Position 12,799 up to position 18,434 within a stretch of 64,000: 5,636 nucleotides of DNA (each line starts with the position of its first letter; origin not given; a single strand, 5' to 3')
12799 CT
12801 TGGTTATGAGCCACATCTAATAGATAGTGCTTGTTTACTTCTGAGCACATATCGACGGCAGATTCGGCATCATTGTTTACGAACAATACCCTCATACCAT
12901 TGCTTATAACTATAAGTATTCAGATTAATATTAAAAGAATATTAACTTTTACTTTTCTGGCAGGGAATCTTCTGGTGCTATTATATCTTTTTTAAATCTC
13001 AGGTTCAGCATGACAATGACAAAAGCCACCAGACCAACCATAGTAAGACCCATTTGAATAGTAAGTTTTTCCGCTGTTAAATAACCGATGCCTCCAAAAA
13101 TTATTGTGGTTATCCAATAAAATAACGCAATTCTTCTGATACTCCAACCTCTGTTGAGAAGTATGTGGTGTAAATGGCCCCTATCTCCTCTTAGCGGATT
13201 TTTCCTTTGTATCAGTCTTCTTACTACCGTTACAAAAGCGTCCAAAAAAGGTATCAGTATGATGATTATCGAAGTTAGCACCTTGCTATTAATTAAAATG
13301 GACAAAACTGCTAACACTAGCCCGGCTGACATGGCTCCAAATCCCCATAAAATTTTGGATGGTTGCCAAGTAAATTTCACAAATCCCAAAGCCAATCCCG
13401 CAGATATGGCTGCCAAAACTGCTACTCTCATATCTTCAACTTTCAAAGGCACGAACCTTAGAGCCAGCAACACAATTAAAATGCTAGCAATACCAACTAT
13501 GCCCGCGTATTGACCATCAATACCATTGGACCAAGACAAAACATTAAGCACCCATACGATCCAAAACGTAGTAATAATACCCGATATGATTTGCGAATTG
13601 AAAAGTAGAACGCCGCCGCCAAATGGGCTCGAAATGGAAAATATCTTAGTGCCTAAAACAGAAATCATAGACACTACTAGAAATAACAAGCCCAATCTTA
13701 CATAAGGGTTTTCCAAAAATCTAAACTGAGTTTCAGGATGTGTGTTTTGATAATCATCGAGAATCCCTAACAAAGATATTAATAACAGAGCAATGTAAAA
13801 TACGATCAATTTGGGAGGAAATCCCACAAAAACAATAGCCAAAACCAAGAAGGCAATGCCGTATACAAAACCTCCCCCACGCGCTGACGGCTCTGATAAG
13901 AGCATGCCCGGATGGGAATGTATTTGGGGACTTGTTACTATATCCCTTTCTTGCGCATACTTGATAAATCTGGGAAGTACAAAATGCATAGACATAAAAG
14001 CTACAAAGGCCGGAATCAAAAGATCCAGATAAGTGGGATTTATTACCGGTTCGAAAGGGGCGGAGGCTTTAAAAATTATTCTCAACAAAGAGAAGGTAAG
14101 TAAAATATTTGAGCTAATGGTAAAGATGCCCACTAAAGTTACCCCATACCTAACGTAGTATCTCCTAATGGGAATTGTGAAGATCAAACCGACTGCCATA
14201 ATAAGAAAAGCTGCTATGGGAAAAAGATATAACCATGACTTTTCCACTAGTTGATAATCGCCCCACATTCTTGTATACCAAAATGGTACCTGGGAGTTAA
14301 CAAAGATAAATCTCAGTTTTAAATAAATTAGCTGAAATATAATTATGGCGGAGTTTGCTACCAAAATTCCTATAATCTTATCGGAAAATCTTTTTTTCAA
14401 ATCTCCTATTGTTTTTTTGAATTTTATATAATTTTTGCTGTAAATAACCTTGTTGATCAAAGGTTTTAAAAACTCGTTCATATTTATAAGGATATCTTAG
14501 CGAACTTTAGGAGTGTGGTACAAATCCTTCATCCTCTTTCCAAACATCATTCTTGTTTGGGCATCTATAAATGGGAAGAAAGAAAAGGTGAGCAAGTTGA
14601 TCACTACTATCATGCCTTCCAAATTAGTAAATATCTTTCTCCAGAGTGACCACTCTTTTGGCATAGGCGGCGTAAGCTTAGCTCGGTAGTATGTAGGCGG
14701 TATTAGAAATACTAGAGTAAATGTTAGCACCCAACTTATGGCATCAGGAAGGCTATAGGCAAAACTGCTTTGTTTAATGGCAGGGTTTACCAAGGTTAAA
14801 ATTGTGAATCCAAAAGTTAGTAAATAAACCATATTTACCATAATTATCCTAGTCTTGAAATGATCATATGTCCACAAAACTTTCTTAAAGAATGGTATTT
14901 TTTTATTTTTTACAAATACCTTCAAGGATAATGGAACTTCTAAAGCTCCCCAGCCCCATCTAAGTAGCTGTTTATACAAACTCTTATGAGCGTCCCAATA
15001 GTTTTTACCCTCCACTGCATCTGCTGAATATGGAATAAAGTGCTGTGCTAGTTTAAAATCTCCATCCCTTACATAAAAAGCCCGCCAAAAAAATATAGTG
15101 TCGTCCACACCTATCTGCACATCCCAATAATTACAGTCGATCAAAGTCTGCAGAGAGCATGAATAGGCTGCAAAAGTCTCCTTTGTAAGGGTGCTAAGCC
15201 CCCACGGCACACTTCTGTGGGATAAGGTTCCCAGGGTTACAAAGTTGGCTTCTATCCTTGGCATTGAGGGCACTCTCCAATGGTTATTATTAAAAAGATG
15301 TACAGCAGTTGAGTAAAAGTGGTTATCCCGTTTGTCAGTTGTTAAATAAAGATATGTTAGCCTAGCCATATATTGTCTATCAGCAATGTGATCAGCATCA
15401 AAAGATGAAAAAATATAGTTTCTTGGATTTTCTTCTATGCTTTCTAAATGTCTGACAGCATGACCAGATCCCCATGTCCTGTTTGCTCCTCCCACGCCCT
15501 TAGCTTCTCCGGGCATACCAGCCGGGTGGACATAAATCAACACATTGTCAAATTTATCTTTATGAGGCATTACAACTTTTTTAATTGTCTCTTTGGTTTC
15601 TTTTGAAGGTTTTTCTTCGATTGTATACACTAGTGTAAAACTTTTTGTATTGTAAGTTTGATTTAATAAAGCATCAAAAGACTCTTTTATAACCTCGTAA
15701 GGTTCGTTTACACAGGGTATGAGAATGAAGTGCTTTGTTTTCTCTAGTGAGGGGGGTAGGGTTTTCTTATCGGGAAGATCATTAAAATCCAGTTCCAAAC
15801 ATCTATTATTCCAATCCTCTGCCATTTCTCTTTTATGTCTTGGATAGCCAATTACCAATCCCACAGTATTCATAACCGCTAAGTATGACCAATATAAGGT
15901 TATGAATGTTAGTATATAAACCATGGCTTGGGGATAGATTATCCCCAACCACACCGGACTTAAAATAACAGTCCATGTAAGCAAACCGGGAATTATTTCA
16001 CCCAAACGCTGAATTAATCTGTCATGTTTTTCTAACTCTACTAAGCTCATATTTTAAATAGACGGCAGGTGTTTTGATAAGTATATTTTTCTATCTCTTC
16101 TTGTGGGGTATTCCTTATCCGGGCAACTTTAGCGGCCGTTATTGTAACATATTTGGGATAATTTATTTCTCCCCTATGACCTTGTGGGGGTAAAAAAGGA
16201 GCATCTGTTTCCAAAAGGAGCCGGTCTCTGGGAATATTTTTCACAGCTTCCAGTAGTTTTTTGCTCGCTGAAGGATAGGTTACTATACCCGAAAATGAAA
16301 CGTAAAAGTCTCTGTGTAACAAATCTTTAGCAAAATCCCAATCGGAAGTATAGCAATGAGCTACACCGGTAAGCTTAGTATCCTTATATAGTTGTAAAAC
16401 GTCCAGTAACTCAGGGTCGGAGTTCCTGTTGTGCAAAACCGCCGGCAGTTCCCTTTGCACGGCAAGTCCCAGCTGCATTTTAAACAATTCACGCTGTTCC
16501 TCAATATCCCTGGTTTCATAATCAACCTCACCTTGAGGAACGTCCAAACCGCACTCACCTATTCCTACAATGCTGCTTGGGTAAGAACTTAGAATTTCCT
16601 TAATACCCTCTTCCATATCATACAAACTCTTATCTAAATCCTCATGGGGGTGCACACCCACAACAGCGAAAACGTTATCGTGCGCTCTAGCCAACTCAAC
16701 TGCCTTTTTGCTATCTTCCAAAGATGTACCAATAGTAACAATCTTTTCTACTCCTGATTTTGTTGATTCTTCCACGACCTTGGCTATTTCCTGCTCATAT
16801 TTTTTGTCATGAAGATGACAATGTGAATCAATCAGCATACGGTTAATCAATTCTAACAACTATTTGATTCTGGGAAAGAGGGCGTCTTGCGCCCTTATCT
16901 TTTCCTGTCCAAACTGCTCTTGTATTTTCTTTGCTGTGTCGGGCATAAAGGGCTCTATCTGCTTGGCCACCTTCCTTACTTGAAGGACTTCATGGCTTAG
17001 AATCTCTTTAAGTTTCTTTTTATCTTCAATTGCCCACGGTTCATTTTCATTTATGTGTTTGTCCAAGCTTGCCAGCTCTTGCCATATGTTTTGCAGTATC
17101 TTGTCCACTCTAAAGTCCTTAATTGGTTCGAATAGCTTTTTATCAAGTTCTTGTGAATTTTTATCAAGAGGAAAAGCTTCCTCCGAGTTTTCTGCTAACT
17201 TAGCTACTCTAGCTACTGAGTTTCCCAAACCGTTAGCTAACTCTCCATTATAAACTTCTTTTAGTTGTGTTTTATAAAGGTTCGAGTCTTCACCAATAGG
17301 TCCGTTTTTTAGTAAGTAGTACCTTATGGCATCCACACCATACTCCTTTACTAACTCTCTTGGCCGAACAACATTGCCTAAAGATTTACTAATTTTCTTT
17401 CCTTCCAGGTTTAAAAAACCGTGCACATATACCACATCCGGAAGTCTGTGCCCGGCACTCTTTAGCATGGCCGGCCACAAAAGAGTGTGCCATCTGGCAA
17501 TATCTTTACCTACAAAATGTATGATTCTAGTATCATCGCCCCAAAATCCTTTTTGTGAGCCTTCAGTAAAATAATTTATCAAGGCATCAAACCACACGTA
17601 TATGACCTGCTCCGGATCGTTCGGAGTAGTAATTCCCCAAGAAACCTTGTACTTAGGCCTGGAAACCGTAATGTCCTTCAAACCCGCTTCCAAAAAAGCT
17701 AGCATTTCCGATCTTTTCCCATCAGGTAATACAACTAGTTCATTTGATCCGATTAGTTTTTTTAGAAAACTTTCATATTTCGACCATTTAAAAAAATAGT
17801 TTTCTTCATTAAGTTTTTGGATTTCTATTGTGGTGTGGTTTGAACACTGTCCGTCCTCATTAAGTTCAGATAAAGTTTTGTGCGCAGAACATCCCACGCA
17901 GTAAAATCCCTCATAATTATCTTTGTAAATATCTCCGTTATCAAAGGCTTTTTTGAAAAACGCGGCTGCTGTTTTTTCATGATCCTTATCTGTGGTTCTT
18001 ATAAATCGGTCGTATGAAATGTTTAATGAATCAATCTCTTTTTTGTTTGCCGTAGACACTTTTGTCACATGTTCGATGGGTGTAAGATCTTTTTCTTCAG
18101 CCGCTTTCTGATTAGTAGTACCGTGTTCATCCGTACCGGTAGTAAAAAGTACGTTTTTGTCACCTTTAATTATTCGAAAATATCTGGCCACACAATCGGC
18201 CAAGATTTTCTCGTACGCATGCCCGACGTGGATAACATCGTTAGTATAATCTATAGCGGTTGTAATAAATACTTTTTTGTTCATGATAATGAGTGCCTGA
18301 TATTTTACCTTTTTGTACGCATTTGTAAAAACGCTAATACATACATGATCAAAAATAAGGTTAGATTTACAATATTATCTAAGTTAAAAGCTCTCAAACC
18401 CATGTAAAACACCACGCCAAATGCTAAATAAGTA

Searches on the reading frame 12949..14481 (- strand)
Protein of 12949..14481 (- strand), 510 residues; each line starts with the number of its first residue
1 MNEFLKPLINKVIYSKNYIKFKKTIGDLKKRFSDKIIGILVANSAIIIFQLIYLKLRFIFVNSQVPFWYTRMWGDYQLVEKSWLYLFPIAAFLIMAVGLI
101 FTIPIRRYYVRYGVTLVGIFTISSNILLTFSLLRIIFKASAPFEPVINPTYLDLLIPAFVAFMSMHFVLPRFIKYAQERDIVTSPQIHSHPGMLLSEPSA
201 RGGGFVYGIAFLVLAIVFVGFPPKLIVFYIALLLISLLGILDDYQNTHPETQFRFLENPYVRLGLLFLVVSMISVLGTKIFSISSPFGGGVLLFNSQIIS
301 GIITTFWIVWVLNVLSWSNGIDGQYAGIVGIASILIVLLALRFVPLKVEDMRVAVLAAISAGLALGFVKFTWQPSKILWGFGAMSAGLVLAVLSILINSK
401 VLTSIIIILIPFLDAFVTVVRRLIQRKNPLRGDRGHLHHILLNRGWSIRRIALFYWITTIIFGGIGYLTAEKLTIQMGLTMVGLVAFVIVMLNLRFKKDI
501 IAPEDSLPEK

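Call 59: search_protein_families(library=pfam, proteins=[window:12949-14481:-], max_evalue=0.001)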
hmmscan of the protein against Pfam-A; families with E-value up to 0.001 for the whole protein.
window:12949-14481:- (510 aa): 1 family
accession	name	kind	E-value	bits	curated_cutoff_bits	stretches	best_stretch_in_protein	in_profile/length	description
PF00953.26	Glycos_transf_4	-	7.9e-15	55.6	27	1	226-397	2-159/160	Glycosyl transferase family 4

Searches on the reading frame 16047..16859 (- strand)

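Call 59: search_protein_families(library=pfam, proteins=[window:16047-16859:-], max_evalue=0.001)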
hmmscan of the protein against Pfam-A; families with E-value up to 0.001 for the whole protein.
window:16047-16859:- (270 aa): 2 families
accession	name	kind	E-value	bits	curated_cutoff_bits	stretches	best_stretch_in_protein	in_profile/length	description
PF01026.27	TatD_DNase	-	3.9e-73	246.4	27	1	10-269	1-253/253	TatD related DNase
PF04909.20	Amidohydro_2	-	5.1e-05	23.6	26.4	1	132-269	133-288/289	Amidohydrolase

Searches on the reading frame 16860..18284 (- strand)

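Call 59: search_protein_families(library=pfam, proteins=[window:16860-18284:-], max_evalue=0.001)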
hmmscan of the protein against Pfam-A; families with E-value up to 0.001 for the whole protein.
window:16860-18284:- (474 aa): 3 families
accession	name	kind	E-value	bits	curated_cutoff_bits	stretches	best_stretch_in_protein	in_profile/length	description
PF09334.17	tRNA-synt_1g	-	4.5e-94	315.8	20.1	2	158-360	179-390/391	tRNA synthetases class I (M)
PF00133.28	tRNA-synt_1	-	1.8e-23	83.4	22.7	2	283-336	360-413/414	tRNA synthetases class I (I, L, M and V)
PF01406.26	tRNA-synt_1e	-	6.9e-11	42.5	27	1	285-326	240-282/301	tRNA synthetases class I (C) catalytic domain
